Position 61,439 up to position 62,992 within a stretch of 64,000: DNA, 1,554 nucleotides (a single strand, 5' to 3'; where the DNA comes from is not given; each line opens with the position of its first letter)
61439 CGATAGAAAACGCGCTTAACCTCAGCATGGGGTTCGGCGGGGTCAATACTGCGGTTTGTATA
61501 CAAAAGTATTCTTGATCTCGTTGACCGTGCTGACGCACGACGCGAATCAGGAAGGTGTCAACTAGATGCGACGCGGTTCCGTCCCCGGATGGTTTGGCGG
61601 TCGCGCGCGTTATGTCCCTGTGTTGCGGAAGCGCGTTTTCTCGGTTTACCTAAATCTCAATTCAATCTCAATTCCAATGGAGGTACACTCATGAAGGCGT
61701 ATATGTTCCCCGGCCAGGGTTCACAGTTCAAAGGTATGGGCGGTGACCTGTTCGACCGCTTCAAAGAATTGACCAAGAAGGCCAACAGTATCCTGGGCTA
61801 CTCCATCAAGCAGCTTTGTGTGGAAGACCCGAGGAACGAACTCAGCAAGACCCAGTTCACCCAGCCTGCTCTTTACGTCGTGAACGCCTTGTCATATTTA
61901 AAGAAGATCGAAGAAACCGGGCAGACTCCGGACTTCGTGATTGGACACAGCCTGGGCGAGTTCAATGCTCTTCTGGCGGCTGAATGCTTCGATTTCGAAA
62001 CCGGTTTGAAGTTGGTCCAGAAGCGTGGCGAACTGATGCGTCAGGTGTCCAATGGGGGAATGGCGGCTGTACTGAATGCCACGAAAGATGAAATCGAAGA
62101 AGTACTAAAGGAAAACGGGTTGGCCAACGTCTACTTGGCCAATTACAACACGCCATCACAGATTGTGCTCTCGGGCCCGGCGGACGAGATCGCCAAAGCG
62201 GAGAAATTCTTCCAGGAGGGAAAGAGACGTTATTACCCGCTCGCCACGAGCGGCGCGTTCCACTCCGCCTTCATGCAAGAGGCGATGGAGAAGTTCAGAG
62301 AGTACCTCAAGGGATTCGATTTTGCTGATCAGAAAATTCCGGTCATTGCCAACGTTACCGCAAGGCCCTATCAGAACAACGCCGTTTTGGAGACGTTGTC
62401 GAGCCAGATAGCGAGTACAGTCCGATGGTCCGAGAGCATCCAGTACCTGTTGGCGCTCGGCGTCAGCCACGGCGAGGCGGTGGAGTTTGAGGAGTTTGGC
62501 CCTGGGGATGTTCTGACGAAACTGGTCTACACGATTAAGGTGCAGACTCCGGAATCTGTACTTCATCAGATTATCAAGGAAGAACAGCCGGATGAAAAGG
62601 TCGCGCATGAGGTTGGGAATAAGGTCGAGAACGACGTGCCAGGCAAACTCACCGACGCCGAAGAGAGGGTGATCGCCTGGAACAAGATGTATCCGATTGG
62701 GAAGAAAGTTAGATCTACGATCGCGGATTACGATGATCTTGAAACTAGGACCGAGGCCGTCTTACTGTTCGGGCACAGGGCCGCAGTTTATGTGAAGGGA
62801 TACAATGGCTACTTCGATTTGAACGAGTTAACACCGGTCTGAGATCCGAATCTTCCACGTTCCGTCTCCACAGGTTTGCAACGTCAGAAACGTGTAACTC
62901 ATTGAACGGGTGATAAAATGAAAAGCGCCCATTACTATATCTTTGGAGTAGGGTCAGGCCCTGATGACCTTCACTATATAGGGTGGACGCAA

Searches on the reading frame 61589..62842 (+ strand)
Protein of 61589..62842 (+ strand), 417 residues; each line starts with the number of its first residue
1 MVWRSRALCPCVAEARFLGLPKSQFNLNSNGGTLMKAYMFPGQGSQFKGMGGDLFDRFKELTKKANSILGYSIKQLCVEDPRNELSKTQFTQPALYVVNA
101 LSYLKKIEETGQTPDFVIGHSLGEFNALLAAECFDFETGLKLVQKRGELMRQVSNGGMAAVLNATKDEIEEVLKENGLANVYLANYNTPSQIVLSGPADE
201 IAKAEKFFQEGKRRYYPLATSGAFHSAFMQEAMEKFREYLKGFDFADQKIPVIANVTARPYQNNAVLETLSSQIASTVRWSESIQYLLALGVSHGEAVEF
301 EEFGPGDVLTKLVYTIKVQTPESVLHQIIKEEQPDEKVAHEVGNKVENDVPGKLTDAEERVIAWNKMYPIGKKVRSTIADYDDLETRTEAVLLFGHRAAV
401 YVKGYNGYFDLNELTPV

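Call 5: search_protein_families(library=pfam, proteins=[window:61589-62842:+], max_evalue=0.001)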
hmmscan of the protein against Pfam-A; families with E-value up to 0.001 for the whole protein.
window:61589-62842:+ (417 aa): 1 family
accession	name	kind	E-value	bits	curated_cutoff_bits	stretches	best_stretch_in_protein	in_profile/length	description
PF00698.26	Acyl_transf_1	-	5.5e-38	131.6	32.7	1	38-287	2-254/319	Acyl transferase domain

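Call 6: search_protein_families(library=ncbifam, proteins=[window:61589-62842:+], max_evalue=0.001)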
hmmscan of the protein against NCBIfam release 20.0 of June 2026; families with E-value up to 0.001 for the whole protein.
window:61589-62842:+ (417 aa): 8 families
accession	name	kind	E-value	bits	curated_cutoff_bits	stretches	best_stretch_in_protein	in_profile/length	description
TIGR00128.1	fabD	equivalog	4.5e-100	334.8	260.9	1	35-317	2-287/290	ACP S-malonyltransferase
TIGR03131.1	malonate_mdcH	equivalog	6.6e-54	183.3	297.9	1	37-319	2-278/297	malonate decarboxylase subunit epsilon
NF045894.1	PKS_plus_SDR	equivalog_domain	1.6e-50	171.8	1740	1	35-344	531-841/1515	type I polyketide synthase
TIGR02813.1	omega_3_PfaA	subfamily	8.9e-33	112.2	1010.1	1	39-320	584-883/2582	polyketide-type polyunsaturated fatty acid synthase PfaA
NF037940.1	PKS_MbtD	equivalog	5.7e-17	61.1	1150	1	31-293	87-355/978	mycobactin polyketide synthase MbtD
NF040607.1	mycolic_Pks13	equivalog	9e-15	53.2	2100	1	36-258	665-895/1680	polyketide synthase Pks13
NF041183.1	Pks2_ls1_myc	equivalog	1.1e-14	52.3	2400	1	38-315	535-812/2086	sulfolipid-1 biosynthesis phthioceranic/hydroxyphthioceranic acid synthase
NF037941.1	PKS_NbtC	equivalog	4.7e-14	51.3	1150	1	37-255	98-326/1027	nocobactin polyketide synthase NbtC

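Call 28: find_encoding_contigs(protein=window:61691-62842:+, flank=10000, max_places=2)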
Protein window:61691-62842:+ (383 aa): 7 contigs read that carry it; 2 places shown.
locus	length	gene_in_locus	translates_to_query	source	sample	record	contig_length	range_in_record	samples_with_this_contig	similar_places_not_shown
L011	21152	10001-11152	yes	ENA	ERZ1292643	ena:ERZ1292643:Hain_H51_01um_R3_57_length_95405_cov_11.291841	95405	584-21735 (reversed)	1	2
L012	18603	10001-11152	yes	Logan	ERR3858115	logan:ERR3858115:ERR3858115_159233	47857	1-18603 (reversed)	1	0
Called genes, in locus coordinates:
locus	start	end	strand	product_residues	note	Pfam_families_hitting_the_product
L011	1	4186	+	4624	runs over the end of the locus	PF21089:PKS_DH_N, PF14765:PS-DH, PF00106:adh_short, PF08659:KR, PF00550:PP-binding, PF00109:ketoacyl-synt, PF02801:Ketoacyl-synt_C, PF16197:KAsynt_C_assoc, +29 more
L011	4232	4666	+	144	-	PF04191:PEMT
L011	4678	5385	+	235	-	PF00753:Lactamase_B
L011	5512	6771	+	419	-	PF01154:HMG_CoA_synt_N, PF08540:HMG_CoA_synt_C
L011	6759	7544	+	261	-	PF00378:ECH_1, PF16113:ECH_2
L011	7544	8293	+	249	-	PF00378:ECH_1, PF16113:ECH_2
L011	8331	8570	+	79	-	-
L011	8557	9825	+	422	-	PF00109:ketoacyl-synt, PF02801:Ketoacyl-synt_C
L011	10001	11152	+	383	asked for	PF00698:Acyl_transf_1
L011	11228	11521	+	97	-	-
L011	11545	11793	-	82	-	-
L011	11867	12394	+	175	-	-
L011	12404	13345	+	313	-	PF00698:Acyl_transf_1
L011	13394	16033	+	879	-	PF06325:PrmA (faint), PF22528:PRMT_C (faint), PF02475:TRM5-TYW2_MTfase (weak)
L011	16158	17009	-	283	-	PF22624:AASDHPPT_N, PF01648:ACPS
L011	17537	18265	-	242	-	PF14329:DUF4386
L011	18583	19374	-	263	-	PF12762:DDE_Tnp_IS1595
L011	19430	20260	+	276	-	-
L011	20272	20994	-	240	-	PF00149:Metallophos, PF12850:Metallophos_2 (faint)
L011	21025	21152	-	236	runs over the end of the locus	?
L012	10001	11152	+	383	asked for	PF00698:Acyl_transf_1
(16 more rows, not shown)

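Call 44: search_protein_families(library=pfam, proteins=[L011:13394-16033:+, L011:11867-12394:+, L011:11228-11521:+], max_evalue=0.00001)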
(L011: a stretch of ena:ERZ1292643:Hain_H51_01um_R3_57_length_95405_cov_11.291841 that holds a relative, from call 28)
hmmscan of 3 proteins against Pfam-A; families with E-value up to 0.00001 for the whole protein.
L011:13394-16033:+ (879 aa): 2 families
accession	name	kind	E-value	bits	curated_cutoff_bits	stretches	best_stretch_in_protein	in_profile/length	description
PF22528.1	PRMT_C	-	2.5e-09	37.7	27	0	703-779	50-131/164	Arginine methyltransferase oligomerization subdomain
PF02475.24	TRM5-TYW2_MTfase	-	6.9e-06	26.5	28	0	538-654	27-148/164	TRM5/TYW2 methyltransferase domain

L011:11867-12394:+ (175 aa): 0 families

L011:11228-11521:+ (97 aa): 0 families
